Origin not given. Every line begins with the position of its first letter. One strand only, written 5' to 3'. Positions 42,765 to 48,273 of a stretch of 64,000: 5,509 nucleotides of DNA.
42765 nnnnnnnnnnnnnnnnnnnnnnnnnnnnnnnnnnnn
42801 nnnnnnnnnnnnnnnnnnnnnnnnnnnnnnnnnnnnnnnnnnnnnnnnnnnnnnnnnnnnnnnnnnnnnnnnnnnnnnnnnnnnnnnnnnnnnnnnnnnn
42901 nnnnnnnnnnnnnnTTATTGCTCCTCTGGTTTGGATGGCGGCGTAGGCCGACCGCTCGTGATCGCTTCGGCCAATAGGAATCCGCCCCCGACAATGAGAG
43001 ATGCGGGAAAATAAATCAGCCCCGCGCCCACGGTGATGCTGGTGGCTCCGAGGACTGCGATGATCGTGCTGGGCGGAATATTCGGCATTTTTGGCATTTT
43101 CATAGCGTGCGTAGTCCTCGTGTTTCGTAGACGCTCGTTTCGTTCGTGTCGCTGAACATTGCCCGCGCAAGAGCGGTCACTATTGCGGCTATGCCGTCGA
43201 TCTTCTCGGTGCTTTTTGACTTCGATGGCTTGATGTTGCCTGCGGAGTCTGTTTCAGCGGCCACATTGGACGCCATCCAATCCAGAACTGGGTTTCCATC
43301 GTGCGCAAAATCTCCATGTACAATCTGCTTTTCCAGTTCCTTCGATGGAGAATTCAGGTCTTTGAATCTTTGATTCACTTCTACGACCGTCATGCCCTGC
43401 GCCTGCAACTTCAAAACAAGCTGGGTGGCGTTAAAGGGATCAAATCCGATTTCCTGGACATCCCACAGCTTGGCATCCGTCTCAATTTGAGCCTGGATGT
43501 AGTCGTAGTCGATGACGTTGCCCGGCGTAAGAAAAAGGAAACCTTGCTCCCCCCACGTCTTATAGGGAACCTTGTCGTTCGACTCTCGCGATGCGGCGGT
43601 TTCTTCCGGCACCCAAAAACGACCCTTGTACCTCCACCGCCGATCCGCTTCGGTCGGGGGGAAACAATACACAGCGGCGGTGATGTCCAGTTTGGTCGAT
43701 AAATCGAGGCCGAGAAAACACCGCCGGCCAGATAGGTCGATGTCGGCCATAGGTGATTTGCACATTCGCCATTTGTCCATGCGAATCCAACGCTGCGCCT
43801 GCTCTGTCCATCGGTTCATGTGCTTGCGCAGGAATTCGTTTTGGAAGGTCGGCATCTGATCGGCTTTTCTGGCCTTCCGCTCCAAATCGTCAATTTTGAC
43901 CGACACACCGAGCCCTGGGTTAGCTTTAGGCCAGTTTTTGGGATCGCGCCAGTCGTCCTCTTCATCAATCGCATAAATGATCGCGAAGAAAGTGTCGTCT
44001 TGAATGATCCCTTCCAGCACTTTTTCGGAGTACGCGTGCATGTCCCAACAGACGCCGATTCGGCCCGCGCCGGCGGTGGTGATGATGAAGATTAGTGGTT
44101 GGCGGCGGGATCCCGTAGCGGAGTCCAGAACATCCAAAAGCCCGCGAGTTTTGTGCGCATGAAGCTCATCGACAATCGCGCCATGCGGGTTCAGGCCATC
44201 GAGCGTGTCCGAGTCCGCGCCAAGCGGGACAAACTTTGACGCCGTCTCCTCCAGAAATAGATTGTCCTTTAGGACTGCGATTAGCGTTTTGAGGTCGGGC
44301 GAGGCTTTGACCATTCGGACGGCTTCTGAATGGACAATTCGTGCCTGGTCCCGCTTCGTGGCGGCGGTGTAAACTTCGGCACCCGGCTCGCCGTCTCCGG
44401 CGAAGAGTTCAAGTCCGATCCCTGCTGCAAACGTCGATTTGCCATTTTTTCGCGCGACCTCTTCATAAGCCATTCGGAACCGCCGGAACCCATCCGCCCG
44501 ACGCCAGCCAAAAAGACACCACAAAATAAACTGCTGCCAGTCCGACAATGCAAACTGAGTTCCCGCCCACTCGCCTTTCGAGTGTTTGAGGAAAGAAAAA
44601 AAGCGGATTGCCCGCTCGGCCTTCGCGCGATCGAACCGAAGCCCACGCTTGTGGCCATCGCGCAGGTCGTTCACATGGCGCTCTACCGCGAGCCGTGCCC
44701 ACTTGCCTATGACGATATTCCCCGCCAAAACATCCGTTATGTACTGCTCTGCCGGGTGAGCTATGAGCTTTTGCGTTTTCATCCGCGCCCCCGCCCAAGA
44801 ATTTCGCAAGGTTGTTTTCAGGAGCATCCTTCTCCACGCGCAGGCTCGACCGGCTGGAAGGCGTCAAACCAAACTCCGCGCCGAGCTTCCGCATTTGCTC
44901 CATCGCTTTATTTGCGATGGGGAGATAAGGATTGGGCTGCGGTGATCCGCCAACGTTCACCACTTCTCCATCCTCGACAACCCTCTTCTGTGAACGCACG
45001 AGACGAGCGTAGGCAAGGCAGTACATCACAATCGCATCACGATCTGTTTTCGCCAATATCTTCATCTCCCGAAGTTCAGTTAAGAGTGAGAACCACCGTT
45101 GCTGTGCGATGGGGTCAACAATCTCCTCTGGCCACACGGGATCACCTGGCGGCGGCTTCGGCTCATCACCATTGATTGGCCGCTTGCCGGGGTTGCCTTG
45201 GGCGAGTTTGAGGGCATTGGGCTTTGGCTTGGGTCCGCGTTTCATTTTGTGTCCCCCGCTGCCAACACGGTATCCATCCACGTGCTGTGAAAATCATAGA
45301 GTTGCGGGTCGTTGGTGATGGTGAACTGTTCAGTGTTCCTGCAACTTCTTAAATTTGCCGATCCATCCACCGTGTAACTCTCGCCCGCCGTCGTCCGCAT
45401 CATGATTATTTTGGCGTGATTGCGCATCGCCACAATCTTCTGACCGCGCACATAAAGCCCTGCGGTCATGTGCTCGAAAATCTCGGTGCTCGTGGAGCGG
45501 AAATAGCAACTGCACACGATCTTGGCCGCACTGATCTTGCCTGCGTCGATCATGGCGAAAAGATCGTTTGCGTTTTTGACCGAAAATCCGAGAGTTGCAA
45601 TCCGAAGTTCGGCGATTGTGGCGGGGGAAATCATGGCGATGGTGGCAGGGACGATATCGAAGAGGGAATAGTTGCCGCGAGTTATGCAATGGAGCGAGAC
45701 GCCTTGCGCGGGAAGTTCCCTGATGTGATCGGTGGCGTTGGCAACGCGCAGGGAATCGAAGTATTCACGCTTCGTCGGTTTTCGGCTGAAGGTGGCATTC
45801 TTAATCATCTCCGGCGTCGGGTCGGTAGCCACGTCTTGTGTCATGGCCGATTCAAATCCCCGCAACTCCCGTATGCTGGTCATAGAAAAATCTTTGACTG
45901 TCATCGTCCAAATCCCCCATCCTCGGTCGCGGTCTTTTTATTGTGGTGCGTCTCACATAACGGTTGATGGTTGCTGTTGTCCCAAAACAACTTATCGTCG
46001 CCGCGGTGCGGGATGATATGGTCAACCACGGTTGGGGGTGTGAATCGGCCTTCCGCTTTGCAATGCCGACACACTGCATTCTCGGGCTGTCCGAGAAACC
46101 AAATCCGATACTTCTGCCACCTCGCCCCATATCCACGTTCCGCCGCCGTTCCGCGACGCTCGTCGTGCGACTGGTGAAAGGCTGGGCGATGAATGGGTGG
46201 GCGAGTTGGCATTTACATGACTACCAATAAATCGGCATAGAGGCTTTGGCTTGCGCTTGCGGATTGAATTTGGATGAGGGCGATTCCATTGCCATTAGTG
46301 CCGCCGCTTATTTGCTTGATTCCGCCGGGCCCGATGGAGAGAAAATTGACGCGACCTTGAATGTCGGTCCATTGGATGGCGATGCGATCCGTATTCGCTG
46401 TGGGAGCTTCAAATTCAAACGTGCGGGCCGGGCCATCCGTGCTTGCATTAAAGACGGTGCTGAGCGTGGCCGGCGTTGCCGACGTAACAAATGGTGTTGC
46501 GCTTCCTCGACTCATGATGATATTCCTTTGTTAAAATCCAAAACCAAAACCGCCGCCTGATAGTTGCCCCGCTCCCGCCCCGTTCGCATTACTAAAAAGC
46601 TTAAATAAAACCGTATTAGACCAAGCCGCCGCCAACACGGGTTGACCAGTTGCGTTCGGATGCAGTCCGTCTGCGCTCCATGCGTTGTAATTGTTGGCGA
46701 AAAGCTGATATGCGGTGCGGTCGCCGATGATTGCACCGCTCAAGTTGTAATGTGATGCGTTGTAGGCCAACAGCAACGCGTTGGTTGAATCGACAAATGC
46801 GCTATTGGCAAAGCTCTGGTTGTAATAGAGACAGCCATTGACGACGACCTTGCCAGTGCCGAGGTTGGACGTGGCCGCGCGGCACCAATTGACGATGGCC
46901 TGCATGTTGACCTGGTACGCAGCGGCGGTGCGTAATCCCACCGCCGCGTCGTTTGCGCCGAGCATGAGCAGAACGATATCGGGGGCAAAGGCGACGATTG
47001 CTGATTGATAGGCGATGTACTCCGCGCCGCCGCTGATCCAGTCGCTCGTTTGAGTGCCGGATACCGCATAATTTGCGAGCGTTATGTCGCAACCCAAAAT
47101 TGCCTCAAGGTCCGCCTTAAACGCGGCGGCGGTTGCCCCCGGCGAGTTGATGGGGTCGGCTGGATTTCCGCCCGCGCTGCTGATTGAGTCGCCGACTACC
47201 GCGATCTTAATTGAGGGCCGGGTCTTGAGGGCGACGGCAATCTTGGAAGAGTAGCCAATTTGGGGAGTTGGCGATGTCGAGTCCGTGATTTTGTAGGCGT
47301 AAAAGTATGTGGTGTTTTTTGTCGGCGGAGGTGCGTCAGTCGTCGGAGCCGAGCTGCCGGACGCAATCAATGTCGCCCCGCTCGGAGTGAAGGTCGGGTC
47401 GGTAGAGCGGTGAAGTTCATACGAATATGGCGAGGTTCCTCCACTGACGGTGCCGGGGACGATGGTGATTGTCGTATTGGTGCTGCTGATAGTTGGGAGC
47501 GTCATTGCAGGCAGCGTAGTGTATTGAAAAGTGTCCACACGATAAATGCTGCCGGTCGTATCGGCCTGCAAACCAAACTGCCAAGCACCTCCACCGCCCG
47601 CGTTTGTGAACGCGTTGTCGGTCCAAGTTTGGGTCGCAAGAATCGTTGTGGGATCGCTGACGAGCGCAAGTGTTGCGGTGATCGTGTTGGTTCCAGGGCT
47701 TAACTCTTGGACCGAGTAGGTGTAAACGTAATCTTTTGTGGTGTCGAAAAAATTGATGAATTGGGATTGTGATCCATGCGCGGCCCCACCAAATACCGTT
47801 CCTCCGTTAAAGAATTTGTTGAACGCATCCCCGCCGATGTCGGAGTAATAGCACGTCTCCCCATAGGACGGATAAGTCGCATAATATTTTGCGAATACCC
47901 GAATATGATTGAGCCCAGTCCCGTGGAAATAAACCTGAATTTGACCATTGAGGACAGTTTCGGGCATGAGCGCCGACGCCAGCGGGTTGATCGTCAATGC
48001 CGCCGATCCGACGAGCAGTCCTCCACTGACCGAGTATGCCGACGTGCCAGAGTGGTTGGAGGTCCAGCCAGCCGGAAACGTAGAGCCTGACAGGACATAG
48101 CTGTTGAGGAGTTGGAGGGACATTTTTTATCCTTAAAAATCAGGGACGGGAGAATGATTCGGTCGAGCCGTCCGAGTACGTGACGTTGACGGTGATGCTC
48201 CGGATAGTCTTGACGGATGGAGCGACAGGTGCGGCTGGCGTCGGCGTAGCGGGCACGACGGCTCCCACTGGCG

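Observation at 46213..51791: Enzyme-rich eight-gene operon between replication and packaging modules, in a prophage with no recognisable endolysin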

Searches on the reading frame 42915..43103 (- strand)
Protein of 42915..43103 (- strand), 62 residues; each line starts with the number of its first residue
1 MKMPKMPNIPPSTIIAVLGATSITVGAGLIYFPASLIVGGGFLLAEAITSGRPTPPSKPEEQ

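Call 57: search_protein_families(library=phrogs, max_evalue=0.01, proteins=[window:42915-43103:-])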
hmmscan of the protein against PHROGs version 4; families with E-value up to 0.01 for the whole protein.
window:42915-43103:- (62 aa): 1 family
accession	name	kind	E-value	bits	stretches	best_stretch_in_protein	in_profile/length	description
phrog_502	-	moron, auxiliary metabolic gene and host takeover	3.5e-08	33.9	1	6-49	5-46/58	membrane protein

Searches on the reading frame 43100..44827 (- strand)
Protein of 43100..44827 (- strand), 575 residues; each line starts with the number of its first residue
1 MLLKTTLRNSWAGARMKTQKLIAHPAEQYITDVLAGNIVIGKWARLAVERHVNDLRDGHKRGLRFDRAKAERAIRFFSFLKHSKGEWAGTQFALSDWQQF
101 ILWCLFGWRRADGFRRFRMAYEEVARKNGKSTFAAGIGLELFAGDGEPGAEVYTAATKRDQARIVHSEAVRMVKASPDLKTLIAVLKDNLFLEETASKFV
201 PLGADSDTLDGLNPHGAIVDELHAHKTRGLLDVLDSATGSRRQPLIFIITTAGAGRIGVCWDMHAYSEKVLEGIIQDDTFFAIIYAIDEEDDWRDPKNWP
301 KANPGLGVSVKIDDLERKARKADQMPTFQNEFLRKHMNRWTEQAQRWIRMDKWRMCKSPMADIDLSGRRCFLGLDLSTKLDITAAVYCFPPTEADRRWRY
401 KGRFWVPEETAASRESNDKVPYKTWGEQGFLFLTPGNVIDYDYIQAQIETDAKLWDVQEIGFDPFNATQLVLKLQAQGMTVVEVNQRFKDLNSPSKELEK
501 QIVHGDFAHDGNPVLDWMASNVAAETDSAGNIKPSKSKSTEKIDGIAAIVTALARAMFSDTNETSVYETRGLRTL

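Call 10: search_protein_families(library=pfam, max_evalue=0.01, proteins=[window:43100-44827:-])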
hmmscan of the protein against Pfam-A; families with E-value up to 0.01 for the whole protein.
window:43100-44827:- (575 aa): 2 families
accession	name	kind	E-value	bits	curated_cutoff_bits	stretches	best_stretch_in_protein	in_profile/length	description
PF20441.4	TerL_nuclease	-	5e-53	180.6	24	1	275-558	2-284/286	Terminase large subunit, endonuclease domain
PF03354.21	TerL_ATPase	-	2.5e-31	109.2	23.7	1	96-268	1-177/178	Terminase large subunit, ATPase domain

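Call 19: find_related_loci(query=window:43100-44827:-, collection=genome_contigs, flank=10000)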
Query window:43100-44827:- (575 aa) in genome_contigs; peptide patterns used: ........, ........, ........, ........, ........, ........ (x = any residue, [..] = any of these).
133 stretches matched a pattern; 101 encode a relative of the query (tblastn E <= 1e-3); the best 80 are kept; 80 distinct loci.
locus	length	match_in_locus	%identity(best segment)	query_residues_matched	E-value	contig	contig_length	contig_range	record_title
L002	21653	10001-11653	58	24-575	0e+0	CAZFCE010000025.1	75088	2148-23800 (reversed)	MAG TPA_asm: uncultured Caldilineaceae bacterium isolate binchicken_co20_290 genome assembly, contig: NODE_895_length_75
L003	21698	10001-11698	57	14-575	0e+0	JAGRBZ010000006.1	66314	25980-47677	MAG: Anaerolineae bacterium isolate HKST-UBA12 NODE_6_length_66314_cov_9.654936, whole genome shotgun sequence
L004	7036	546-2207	54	21-575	0e+0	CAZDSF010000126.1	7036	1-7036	MAG TPA_asm: uncultured Anaerolineales bacterium isolate binchicken_co26_174 genome assembly, contig: NODE_12011_length_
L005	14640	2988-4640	54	28-575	0e+0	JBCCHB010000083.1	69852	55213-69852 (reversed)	MAG: Chloroflexota bacterium isolate P01_B01_bin.57 k141_2655360_length_69852_cov_34.9843, whole genome shotgun sequence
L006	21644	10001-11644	55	13-559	0e+0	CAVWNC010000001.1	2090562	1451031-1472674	MAG: uncultured Acidobacteriota bacterium isolate MFD09368.bin.2.205 genome assembly, contig: contig_11422, whole genome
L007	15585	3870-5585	52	3-575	0e+0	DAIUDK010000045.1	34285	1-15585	MAG TPA_asm: Chloroflexota bacterium isolate CTOTU19884 NODE_1217_length_34285_cov_32.832106, whole genome shotgun seque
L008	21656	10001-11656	53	25-575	0e+0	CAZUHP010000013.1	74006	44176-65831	MAG TPA_asm: uncultured Desulfarculaceae bacterium isolate SRP338002_co1_115 genome assembly, contig: NODE_337_length_74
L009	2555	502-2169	52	22-575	0e+0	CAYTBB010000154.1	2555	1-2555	MAG TPA_asm: uncultured Dehalococcoidales bacterium isolate SRP068000_co3_435 genome assembly, contig: NODE_107226_lengt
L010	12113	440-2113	53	21-574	0e+0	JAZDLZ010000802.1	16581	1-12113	MAG: Pseudomonadota bacterium isolate MEGAHIT-group-0.625 k141_16706759, whole genome shotgun sequence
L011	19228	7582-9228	52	27-572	0e+0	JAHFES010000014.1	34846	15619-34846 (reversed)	MAG: Nitrospiraceae bacterium isolate nzgw274 NODE_231_length_34847_cov_23.681651, whole genome shotgun sequence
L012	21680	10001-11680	53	14-575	0e+0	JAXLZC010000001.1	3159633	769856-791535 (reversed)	MAG: Nitrospiraceae bacterium isolate STL-NOB2 C1.290.fa-1, whole genome shotgun sequence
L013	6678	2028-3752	49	12-574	0e+0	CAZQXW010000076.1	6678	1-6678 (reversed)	MAG TPA_asm: uncultured Thermoplasmatales archaeon isolate SRP332253_co2_211 genome assembly, contig: NODE_12306_length_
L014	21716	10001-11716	52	22-575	0e+0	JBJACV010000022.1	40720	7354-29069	MAG: Nitrospira sp. isolate RAS-S14-bin2 k141_505331_length_40720_cov_31.9901, whole genome shotgun sequence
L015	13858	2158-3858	49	4-575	0e+0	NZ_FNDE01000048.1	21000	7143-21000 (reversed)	Aneurinibacillus thermoaerophilus strain L 420-91, whole genome shotgun sequence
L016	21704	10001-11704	51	13-575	0e+0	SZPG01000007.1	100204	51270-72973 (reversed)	Chloroflexi bacterium CFX6 ZYPT4scaffold_258, whole genome shotgun sequence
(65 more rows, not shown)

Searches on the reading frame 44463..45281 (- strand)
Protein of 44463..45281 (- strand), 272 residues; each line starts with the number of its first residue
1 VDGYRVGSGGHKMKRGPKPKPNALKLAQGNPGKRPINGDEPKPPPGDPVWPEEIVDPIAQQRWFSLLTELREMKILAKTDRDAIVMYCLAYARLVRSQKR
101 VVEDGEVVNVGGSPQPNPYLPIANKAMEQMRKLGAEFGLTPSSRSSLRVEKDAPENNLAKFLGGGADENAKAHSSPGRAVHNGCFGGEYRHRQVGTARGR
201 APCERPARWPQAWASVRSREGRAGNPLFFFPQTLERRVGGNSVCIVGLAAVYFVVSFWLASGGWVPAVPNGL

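Call 5: search_protein_families(library=pfam, max_evalue=0.1, proteins=[window:44463-45281:-])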
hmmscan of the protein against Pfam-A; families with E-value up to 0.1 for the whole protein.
window:44463-45281:- (272 aa): 2 families
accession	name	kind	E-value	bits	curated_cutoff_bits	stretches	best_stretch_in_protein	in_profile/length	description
PF05119.17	Terminase_4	-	1.1e-23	83.9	24.7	1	59-152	1-96/98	Phage terminase, small subunit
PF23931.1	Terminase_6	-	0.041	14.8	27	1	69-155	5-80/96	Terminase small subunit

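Call 6: search_protein_families(library=phrogs, max_evalue=0.01, proteins=[window:44463-45281:-])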
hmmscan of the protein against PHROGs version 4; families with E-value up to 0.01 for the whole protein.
window:44463-45281:- (272 aa): 3 families
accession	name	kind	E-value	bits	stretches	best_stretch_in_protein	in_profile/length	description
phrog_83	-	head and packaging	1.2e-43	150.4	1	7-179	34-216/246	terminase small subunit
phrog_20620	-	head and packaging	9.1e-05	23.8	1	83-148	3-69/89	terminase small subunit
phrog_226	-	tail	0.0012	19.7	0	14-158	3-128/157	minor tail protein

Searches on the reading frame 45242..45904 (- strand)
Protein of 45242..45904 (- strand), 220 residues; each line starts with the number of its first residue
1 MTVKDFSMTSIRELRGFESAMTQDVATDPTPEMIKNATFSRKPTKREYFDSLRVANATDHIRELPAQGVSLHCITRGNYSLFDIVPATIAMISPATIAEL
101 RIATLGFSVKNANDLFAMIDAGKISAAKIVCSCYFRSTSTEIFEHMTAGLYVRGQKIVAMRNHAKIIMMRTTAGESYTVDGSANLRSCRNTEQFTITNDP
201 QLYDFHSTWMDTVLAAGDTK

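Call 5: search_protein_families(library=pfam, max_evalue=0.1, proteins=[window:45242-45904:-])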
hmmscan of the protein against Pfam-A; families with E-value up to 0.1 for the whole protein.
window:45242-45904:- (220 aa): 0 families

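Call 6: search_protein_families(library=phrogs, max_evalue=0.01, proteins=[window:45242-45904:-])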
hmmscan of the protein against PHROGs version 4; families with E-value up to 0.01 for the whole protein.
window:45242-45904:- (220 aa): 2 families
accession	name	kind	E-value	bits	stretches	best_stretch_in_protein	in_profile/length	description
phrog_16945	-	DNA, RNA and nucleotide metabolism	2.2e-13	51.1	1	27-214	32-210/252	endonuclease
phrog_20533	-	unknown function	9e-06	26.4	1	53-207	42-193/202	-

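Call 94: search_protein_families(library=padloc, max_evalue=0.01, proteins=[window:45242-45904:-])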
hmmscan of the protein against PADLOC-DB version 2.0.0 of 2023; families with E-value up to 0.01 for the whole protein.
window:45242-45904:- (220 aa): 0 families

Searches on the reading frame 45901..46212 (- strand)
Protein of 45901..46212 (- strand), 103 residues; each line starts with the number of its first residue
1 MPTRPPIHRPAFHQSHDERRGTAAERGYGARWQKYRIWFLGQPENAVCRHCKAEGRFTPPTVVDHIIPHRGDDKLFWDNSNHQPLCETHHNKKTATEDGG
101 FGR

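Call 5: search_protein_families(library=pfam, max_evalue=0.1, proteins=[window:45901-46212:-])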
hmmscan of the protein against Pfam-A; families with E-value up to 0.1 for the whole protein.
window:45901-46212:- (103 aa): 1 family
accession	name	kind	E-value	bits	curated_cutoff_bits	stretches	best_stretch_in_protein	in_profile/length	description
PF01844.29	HNH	-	6.3e-06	26.7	21.4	1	48-95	1-46/47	HNH endonuclease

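Call 6: search_protein_families(library=phrogs, max_evalue=0.01, proteins=[window:45901-46212:-])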
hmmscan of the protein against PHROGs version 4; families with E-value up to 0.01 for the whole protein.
window:45901-46212:- (103 aa): 12 families
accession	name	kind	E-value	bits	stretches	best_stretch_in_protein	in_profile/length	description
phrog_2323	-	DNA, RNA and nucleotide metabolism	9.8e-28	97.4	1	14-101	6-91/113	HNH endonuclease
phrog_144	-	DNA, RNA and nucleotide metabolism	3e-25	89.9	1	14-102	54-141/175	HNH endonuclease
phrog_589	-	DNA, RNA and nucleotide metabolism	1.3e-23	84.6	1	12-98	58-143/179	HNH endonuclease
phrog_5956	-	DNA, RNA and nucleotide metabolism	3.2e-20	73.2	1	19-98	33-112/138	HNH endonuclease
phrog_119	-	DNA, RNA and nucleotide metabolism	2.4e-10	40.8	1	21-98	180-259/443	HNH endonuclease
phrog_333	-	DNA, RNA and nucleotide metabolism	4.2e-10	40.9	1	19-98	8-83/138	HNH endonuclease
phrog_4581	-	head and packaging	7e-09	36.6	1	31-97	52-112/395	terminase small subunit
phrog_6050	-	DNA, RNA and nucleotide metabolism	2.7e-06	27.5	1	12-97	281-361/402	HNH endonuclease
phrog_1271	-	DNA, RNA and nucleotide metabolism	0.00078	19.9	1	19-96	246-318/361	HNH endonuclease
phrog_7785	-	DNA, RNA and nucleotide metabolism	0.002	19.1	1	44-96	69-114/147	HNH endonuclease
phrog_11604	-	DNA, RNA and nucleotide metabolism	0.0026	18.3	1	44-97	74-132/160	HNH endonuclease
phrog_8048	-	DNA, RNA and nucleotide metabolism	0.0059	16.8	1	22-94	154-226/273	HNH endonuclease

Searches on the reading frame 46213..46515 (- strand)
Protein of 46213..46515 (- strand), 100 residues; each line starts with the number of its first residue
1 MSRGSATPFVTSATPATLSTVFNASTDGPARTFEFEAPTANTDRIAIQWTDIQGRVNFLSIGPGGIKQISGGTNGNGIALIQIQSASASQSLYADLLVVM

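Call 5: search_protein_families(library=pfam, max_evalue=0.1, proteins=[window:46213-46515:-])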
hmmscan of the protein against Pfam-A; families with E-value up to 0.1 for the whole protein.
window:46213-46515:- (100 aa): 0 families

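Call 6: search_protein_families(library=phrogs, max_evalue=0.01, proteins=[window:46213-46515:-])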
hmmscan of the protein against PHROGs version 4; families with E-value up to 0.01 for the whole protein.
window:46213-46515:- (100 aa): 0 families

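Call 94: search_protein_families(library=padloc, max_evalue=0.01, proteins=[window:46213-46515:-])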
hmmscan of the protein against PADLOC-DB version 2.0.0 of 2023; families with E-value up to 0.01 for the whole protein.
window:46213-46515:- (100 aa): 0 families

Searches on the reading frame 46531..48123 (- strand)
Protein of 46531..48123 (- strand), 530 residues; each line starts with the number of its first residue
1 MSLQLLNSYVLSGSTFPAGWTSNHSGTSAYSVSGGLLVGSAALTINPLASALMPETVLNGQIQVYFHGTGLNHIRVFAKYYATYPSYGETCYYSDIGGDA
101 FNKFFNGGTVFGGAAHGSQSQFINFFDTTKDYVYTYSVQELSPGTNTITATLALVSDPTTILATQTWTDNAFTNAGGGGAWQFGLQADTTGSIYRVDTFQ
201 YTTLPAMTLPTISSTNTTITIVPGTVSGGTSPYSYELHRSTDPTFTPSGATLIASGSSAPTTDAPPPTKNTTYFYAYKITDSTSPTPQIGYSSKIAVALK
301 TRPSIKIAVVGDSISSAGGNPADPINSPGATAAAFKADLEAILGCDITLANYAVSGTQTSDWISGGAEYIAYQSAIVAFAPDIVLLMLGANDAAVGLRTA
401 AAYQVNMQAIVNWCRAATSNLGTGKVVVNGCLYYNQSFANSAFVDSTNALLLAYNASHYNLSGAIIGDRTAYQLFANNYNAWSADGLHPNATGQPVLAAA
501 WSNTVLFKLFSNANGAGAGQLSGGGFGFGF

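Call 5: search_protein_families(library=pfam, max_evalue=0.1, proteins=[window:46531-48123:-])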
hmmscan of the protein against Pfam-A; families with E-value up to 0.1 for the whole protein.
window:46531-48123:- (530 aa): 3 families
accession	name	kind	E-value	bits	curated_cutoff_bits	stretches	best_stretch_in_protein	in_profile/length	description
PF00657.28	Lipase_GDSL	-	1.6e-17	64.8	23.6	1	307-500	1-207/208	GDSL-like Lipase/Acylhydrolase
PF13472.12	Lipase_GDSL_2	-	2.5e-15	57.9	32.9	1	309-494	1-176/178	GDSL-like Lipase/Acylhydrolase family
PF19137.5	DUF5820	-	0.061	14.1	33.7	0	193-227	16-50/117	Family of unknown function (DUF5820)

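Call 6: search_protein_families(library=phrogs, max_evalue=0.01, proteins=[window:46531-48123:-])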
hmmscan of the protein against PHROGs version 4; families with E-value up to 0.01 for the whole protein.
window:46531-48123:- (530 aa): 0 families

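Call 12: find_encoding_contigs(protein=window:46531-48123:-, flank=10000, max_places=6)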
Protein window:46531-48123:- (530 aa): no gene with exactly this product is on record in the collection.

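Call 17: find_related_loci(query=window:46531-48123:-, collection=viral_contigs, flank=10000)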
Query window:46531-48123:- (530 aa) in viral_contigs; peptide patterns used: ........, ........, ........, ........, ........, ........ (x = any residue, [..] = any of these).
4 stretches matched a pattern, but none encodes a relative of the query by tblastn (E <= 1e-3).

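Call 23: search_solved_structures(query=window:46531-48123:-, max_evalue=1)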
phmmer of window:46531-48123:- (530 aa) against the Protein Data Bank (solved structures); distinct sequences matched with E-value up to 1: 5.
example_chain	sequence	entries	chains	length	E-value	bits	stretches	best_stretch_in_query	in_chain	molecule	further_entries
5b5s_A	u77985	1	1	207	0.0014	20.6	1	379-499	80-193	Acetic acid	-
5b5l_A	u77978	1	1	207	0.0015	20.5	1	379-499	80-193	acetyl esterase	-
7c23_A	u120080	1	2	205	0.0043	19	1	298-402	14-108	Carboxylesterase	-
7c29_A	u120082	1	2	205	0.0045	18.9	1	298-402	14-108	Carboxylesterase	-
4q9a_A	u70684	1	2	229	0.9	11.3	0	376-503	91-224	Tat pathway signal sequence domain protein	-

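Call 79: search_dna_similar(query=window:46531-48123:-, collection=phages, mode=protein, max_rows=25)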
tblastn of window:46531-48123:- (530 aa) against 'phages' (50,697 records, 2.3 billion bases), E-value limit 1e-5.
Records with a match: 1; places in all: 1; records where one place covers at least 80% of the query: 0.
Best place of each record, by identity: <60% 1.
By first word of the organism name: Curtobacterium 1.
By host as written in the record: Curtobacterium flaccumfaciens NRRL B-59340 1.
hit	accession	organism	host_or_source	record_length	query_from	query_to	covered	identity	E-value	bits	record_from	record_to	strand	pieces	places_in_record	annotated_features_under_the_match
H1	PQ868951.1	Curtobacterium phage Pippin15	Curtobacterium flaccumfaciens NRRL ...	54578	347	491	27%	29.6%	2e-6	57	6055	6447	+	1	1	9: minor tail protein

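Call 94: search_protein_families(library=padloc, max_evalue=0.01, proteins=[window:46531-48123:-])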
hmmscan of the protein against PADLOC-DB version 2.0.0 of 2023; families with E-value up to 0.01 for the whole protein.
window:46531-48123:- (530 aa): 0 families
